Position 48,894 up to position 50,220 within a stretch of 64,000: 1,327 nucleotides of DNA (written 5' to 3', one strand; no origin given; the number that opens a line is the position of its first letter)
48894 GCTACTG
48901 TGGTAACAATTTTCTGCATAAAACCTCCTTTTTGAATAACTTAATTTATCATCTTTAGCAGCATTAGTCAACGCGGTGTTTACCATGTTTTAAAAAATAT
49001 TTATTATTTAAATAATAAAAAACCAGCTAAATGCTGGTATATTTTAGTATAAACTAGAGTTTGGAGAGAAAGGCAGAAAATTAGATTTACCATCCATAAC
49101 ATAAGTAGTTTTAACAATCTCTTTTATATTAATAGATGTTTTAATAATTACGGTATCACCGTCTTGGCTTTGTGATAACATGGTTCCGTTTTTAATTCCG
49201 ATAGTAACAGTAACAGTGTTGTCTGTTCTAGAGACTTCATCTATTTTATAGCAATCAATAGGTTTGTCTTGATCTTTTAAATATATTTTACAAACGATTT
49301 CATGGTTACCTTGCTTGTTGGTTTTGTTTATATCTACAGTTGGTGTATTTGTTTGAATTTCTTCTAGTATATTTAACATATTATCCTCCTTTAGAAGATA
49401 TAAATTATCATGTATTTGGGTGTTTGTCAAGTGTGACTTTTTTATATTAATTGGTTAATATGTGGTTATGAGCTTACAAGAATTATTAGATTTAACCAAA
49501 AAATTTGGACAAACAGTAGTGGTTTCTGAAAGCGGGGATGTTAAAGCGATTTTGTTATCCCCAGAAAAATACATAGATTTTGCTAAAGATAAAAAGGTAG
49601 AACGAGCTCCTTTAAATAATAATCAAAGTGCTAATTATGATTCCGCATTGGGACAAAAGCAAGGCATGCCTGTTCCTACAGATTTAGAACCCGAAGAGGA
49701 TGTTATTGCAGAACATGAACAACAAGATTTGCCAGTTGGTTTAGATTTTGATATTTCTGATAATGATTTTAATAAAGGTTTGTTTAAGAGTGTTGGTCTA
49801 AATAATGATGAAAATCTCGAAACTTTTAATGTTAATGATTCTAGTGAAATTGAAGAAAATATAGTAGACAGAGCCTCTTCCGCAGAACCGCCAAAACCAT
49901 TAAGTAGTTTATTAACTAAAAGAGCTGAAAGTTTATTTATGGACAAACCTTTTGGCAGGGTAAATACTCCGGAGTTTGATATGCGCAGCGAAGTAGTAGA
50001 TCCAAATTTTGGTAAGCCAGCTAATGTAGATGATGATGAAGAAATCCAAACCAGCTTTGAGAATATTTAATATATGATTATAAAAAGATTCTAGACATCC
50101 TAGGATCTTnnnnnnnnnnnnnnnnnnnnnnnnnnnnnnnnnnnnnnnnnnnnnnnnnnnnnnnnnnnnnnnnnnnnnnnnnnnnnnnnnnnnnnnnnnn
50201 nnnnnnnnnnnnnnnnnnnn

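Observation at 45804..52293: A 6.5 kb island of small unknown genes inserted between fusA and tuf in the str operon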

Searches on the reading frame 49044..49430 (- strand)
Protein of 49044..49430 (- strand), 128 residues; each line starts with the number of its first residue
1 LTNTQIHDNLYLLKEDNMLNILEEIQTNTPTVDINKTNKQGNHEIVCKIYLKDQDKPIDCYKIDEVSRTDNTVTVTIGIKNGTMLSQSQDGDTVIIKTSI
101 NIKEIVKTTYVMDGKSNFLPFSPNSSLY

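Call 6: search_protein_families(library=pfam, max_evalue=0.1, proteins=[window:49044-49430:-])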
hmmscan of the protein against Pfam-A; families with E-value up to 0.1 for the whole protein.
window:49044-49430:- (128 aa): 1 family
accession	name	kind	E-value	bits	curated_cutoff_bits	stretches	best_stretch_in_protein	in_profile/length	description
PF09564.16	RE_NgoBV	-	0.029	14.3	25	1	2-94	64-155/238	NgoBV restriction endonuclease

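Call 20: search_protein_families(library=padloc, max_evalue=0.1, proteins=[window:49044-49430:-])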
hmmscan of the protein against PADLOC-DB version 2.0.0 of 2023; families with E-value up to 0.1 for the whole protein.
window:49044-49430:- (128 aa): 2 families
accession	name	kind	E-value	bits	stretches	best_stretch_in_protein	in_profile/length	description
PDLC03532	REase_II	-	0.00045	18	1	2-98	66-161/243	Type II restriction enzyme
PDLC03734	oMTase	-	0.0057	13.7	1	49-111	379-439/444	orphan methyltransferase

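Call 21: search_protein_families(library=phrogs, max_evalue=0.1, proteins=[window:49044-49430:-])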
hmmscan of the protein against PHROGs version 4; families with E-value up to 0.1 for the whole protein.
window:49044-49430:- (128 aa): 1 family
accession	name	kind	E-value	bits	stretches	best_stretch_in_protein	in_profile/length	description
phrog_252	-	DNA, RNA and nucleotide metabolism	0.083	13.4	1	34-68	102-137/263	Bet-like ssDNA annealing protein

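Call 22: search_protein_families(library=ncbifam, max_evalue=0.1, proteins=[window:49044-49430:-])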
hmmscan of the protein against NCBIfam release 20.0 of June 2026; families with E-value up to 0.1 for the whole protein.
window:49044-49430:- (128 aa): 0 families

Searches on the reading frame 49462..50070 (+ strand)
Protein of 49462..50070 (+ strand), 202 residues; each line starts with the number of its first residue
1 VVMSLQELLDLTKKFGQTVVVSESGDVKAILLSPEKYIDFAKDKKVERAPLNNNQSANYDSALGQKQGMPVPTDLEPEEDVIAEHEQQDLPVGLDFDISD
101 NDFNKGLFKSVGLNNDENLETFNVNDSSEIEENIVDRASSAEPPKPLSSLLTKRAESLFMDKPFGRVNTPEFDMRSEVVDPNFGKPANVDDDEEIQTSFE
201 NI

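Call 6: search_protein_families(library=pfam, max_evalue=0.1, proteins=[window:49462-50070:+])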
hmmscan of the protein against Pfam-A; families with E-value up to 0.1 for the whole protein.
window:49462-50070:+ (202 aa): 1 family
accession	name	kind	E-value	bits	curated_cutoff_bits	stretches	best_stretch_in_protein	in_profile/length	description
PF02604.26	PhdYeFM_antitox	-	0.028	14.6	29.8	1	5-55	13-63/74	Antitoxin Phd_YefM, type II toxin-antitoxin system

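Call 22: search_protein_families(library=ncbifam, max_evalue=0.1, proteins=[window:49462-50070:+])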
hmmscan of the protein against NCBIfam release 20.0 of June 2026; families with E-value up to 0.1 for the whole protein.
window:49462-50070:+ (202 aa): 0 families

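Call 23: find_homologous_proteins(query=window:49462-50070:+, max_evalue=0.01)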
Query window:49462-50070:+ (202 aa): 3 proteins with E <= 0.01 among 153 candidates.
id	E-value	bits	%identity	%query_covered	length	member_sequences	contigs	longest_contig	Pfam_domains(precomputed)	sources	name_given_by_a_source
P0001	7.1e-123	426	100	99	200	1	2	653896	-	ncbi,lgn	-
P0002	7.6e-16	77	60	30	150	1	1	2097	-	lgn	-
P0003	1.3e-14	73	32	99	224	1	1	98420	-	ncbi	ncbi:MAG: hypothetical protein R3B41_01490 [Candidatus Doudnabacteria bacterium]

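Call 24: find_encoding_contigs(protein=P0001, flank=10000, max_places=4)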
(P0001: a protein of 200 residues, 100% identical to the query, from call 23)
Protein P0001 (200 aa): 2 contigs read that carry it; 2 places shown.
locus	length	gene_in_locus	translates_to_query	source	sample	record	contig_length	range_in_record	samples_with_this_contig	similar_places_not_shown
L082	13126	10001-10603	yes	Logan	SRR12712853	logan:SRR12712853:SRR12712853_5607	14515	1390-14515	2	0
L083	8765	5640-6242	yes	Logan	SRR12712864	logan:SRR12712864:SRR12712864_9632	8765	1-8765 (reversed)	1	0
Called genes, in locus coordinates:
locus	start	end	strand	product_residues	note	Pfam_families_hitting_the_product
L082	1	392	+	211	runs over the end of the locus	PF02163:Peptidase_M50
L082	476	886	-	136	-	-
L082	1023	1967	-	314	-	-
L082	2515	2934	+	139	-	PF00164:Ribosom_S12_S23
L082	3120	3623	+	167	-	PF00177:Ribosomal_S7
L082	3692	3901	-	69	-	-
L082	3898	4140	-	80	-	-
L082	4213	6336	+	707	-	PF00009:GTP_EFTU, PF03144:GTP_EFTU_D2, PF22042:EF-G_D2, PF14492:EFG_III, PF16658:RF3_C, PF03764:EFG_IV, PF00679:EFG_C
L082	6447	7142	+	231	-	-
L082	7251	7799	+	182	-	-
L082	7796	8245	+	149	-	-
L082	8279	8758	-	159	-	PF03473:MOSC (weak)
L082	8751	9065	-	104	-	-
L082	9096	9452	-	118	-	-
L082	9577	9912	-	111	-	-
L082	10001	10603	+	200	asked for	-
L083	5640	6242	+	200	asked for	-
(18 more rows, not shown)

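Call 25: find_encoding_contigs(protein=P0003, flank=10000, max_places=4)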
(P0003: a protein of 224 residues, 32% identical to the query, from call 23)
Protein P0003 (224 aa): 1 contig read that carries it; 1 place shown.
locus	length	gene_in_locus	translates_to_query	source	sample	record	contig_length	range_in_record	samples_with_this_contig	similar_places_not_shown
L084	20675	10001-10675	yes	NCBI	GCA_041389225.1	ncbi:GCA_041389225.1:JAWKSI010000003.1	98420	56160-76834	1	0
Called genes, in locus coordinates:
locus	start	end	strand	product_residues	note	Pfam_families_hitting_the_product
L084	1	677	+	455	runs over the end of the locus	PF00875:DNA_photolyase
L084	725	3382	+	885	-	PF00690:Cation_ATPase_N, PF00122:E1-E2_ATPase, PF00702:Hydrolase, PF13246:Cation_ATPase, PF00689:Cation_ATPase_C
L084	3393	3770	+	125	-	PF07883:Cupin_2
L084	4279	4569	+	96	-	-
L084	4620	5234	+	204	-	PF02163:Peptidase_M50 (weak)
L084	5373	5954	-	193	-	-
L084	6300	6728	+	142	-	PF00164:Ribosom_S12_S23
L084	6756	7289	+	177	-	PF00177:Ribosomal_S7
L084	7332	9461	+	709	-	PF00009:GTP_EFTU, PF03144:GTP_EFTU_D2, PF22042:EF-G_D2, PF14492:EFG_III, PF16658:RF3_C, PF03764:EFG_IV, PF00679:EFG_C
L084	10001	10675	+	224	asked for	-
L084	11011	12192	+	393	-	PF00009:GTP_EFTU, PF03144:GTP_EFTU_D2, PF03143:GTP_EFTU_D3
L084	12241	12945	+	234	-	PF06414:Zeta_toxin, PF13671:AAA_33 (weak)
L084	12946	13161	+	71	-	-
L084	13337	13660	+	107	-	PF00338:Ribosomal_S10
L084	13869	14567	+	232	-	PF00297:Ribosomal_L3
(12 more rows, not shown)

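Call 28: find_encoding_contigs(protein=P0002, flank=5000, max_places=4)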
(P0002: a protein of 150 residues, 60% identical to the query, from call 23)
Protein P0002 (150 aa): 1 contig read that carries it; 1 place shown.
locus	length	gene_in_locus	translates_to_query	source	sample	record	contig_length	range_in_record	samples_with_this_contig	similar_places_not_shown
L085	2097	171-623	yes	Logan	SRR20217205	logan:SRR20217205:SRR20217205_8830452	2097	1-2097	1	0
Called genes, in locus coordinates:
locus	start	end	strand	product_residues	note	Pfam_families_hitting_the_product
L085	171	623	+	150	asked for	-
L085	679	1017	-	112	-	-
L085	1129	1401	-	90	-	-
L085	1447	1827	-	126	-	-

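Call 62: find_homologous_proteins(query=A4, max_evalue=0.001)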
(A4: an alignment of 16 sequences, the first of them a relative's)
Query A4 (16 sequences) (200 aa, profile of the alignment): 308 proteins with E <= 0.001 among 6399 candidates; the best 120 are listed.
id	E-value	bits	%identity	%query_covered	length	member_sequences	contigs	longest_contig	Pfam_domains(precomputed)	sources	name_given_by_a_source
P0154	6.2e-22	96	-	-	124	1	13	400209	-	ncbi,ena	-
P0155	2.6e-21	94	-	-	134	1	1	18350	-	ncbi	-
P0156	6.3e-21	93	-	-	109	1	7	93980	-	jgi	-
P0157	7.1e-21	93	-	-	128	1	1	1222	-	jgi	jgi:PHD/YefM family antitoxin component YafN of YafNO toxin-antitoxin module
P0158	1.1e-20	92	-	-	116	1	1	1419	-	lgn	-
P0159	1.3e-20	92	-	-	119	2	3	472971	-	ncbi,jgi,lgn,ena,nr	ncbi:TPA: hypothetical protein DCZ15_03795 [Candidatus Falkowbacteria bacterium]|jgi:hypothetical pr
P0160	1.0e-19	89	-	-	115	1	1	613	-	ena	-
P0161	1.3e-19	89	-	-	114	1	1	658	-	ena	-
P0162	1.4e-19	89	-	-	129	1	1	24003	-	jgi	-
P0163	2.2e-19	88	-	-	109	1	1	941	PF02604.27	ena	-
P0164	2.5e-19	88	-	-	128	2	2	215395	-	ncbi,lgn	-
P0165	2.6e-19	88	-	-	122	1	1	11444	-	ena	-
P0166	2.9e-19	88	-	-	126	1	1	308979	-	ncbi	-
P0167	2.9e-19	88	-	-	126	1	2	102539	-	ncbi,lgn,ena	-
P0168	3.2e-19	88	-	-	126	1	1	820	-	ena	-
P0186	1.9e-18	85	-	-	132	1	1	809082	-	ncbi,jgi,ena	ncbi:MAG: hypothetical protein WC467_02695 [Patescibacteria group bacterium]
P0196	3.6e-18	84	38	11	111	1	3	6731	PF02604.27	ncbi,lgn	-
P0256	4.5e-17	81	-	-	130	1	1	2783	PF02604.27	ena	-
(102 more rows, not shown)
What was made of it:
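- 49468..50070 (+): i08: 200 aa, with a Phd/YefM-like N-terminal domain, an acidic disordered linker and a conserved C-terminal module ending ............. This is the conserved fusA-tuf resident of Patescibacteria. The family has 308 proteins (call 62).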

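Call 73: predict_structure(alignment_id=A5)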
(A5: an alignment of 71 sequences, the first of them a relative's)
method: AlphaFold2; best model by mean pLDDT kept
length: 200 residues; sequences in the alignment: 71
mean_pLDDT: 59.7   pTM: 0.23
mean pLDDT of the five models: 59.7, 59.6, 59.2, 57.9, 56.4
residues with pLDDT >= 90: 0; 70-90: 44; 50-70: 108; < 50: 48
segments of 3 or more residues with pLDDT < 50: 47-49, 64-66, 71-73, 85-87, 97-99, 103-110, 112-115, 119-121, 123-126, 129-131, 134-137
pLDDT, mean of each block of 10 residues (from residue 1): 73 73 78 77 55 54 50 53 51 49 46 49 50 51 68 69 59 65 61 66
secondary structure, 60 per line:
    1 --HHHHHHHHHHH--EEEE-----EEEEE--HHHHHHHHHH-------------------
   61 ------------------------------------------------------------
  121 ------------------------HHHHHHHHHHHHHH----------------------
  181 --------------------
elements in order: H3-13 E16-19 E25-29 H32-41 H145-158
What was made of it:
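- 49468..50070 (+): AF2: ordered aa 3-41 and a helix at 145-158 (call 73).
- On Phd/YefM type II antitoxin (i08): AF2 gives helix-strand-strand-helix for aa 3-41 at pLDDT 73-78 (call 73).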

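Call 77: fold_search(model_id=the predicted structure, library=pdb)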
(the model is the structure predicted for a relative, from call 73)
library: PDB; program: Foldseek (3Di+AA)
matches with E <= 10: 229; with E <= 0.001: 0
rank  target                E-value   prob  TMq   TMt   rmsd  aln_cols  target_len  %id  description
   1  8gpv                  1.6e+00  0.14  0.11  0.09   9.4        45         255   18  Cytoplasmic domain structure of the MgtE Mg2+ channel from Clostridiales bacterium (released 2023-04-19)
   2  7pmz_B                2.0e+00  0.12  0.10  0.05   8.6        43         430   14  Crystal structure of Streptomyces coelicolor guaB (IMP dehydrogenase) bound to ATP and ppGpp at 2.0 A resolution (released 2022-05-11)
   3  4zoq_A                2.3e+00  0.35  0.16  0.44   3.2        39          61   23  Crystal Structure of a Lanthipeptide Protease (released 2016-03-23)
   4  3lhh                  2.3e+00  0.14  0.10  0.14   7.4        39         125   31  The crystal structure of CBS domain protein from Shewanella oneidensis MR-1. (released 2010-02-02)
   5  3ocm_B                2.3e+00  0.13  0.09  0.11   5.8        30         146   20  The crystal structure of a domain from a possible membrane protein of Bordetella parapertussis (released 2010-10-06)
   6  3elk_B                2.3e+00  0.11  0.13  0.21   6.6        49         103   20  Crystal structure of putative transcriptional regulator TA0346 from Thermoplasma acidophilum (released 2008-09-30)
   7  3ocm_A                2.4e+00  0.18  0.09  0.12   5.7        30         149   20  The crystal structure of a domain from a possible membrane protein of Bordetella parapertussis (released 2010-10-06)
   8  2fbh                  2.4e+00  0.13  0.16  0.22   6.4        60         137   18  The crystal structure of transcriptional regulator PA3341 (released 2005-12-20)
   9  7pmz_A                2.4e+00  0.11  0.10  0.05   8.5        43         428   14  Crystal structure of Streptomyces coelicolor guaB (IMP dehydrogenase) bound to ATP and ppGpp at 2.0 A resolution (released 2022-05-11)
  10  4zoq_F                2.6e+00  0.28  0.16  0.42   3.0        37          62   24  Crystal Structure of a Lanthipeptide Protease (released 2016-03-23)
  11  6qh2_MODEL_1_A        2.6e+00  0.14  0.13  0.17   5.9        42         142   24  Solution NMR ensemble for a chimeric KH-S1 domain construct of exosomal polynucleotide phosphrylase at 298K co (released 2019-04-10)
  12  6hiv_BN               2.6e+00  0.08  0.15  0.14   7.6        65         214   18  Cryo-EM structure of the Trypanosoma brucei mitochondrial ribosome - This entry contains the complete mitoribosome (released 2018-10-03)
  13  7abi_P                2.8e+00  0.18  0.16  0.14   3.6        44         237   18  Human pre-Bact-2 spliceosome (released 2021-02-10)
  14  6abq_B                2.8e+00  0.11  0.13  0.22   6.3        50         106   26  Crystal structure of transcription factor from Listeria monocytogenes (released 2019-06-05)
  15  7pmz_O                2.8e+00  0.10  0.10  0.05   8.5        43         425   14  Crystal structure of Streptomyces coelicolor guaB (IMP dehydrogenase) bound to ATP and ppGpp at 2.0 A resolution (released 2022-05-11)
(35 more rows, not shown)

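Call 78: search_protein_families(library=pfam, alignment_id=A5, max_evalue=0.01)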
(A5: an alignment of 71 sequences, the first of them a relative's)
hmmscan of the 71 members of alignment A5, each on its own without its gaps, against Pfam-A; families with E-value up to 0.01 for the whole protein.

A. member 1, P0001 (200 aa): 0 families

B. families by the number of members that match (of 71 scanned): 4 families
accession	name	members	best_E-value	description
PF02604.26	PhdYeFM_antitox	16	1.2e-06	Antitoxin Phd_YefM, type II toxin-antitoxin system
PF18172.6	LepB_GAP_N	1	0.0003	LepB GAP domain N-terminal subdomain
PF04865.19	Baseplate_J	1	0.0009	Baseplate J-like protein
PF13756.12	Stimulus_sens_1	1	0.0013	Stimulus-sensing domain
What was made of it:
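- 49468..50070 (+): PF02604 is hit in 16 of 71 members (call 78).
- On Phd/YefM type II antitoxin (i08): Sixteen of 71 family members match at E <= 0.01, best 1.2e-6 (call 78).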

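Call 89: find_encoding_contigs(protein=P0186, flank=5000, max_places=3)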
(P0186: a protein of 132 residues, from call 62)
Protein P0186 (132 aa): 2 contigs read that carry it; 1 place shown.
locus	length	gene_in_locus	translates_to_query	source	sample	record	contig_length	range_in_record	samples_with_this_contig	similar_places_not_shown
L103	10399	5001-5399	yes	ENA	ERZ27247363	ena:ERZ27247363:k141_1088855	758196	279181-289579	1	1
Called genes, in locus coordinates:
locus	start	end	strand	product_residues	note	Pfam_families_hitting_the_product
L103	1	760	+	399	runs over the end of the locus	PF00579:tRNA-synt_1b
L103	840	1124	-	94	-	PF00830:Ribosomal_L28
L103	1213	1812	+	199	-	PF02163:Peptidase_M50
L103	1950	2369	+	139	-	PF00164:Ribosom_S12_S23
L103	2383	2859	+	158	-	PF00177:Ribosomal_S7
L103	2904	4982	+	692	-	PF00009:GTP_EFTU, PF03144:GTP_EFTU_D2, PF22042:EF-G_D2, PF14492:EFG_III, PF16658:RF3_C (weak), PF03764:EFG_IV, PF00679:EFG_C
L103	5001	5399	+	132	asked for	-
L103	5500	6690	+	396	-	PF00009:GTP_EFTU, PF03144:GTP_EFTU_D2, PF03143:GTP_EFTU_D3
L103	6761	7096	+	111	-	PF00338:Ribosomal_S10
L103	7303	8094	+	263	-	PF00297:Ribosomal_L3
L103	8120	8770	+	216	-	PF00573:Ribosomal_L4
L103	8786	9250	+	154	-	PF00276:Ribosomal_L23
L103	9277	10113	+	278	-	PF00181:Ribosomal_L2_N, PF03947:Ribosomal_L2_C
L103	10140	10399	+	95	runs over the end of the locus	PF00203:Ribosomal_S19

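Call 96: search_protein_families(library=padloc, max_evalue=0.01, proteins=[window:49468-50070:+])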
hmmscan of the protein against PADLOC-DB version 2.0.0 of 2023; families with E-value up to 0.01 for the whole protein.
window:49468-50070:+ (200 aa): 0 families

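Call 99: find_related_loci(query=A9, collection=metagenome_contigs, flank=8000)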
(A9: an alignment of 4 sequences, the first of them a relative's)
Query A9 (200 aa) in metagenome_contigs; peptide patterns used: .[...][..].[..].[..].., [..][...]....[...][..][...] (x = any residue, [..] = any of these).
401 stretches matched a pattern, but none encodes a relative of the query by tblastn (E <= 1e-3).
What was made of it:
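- Tried and rejected: No relatives (call 99).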
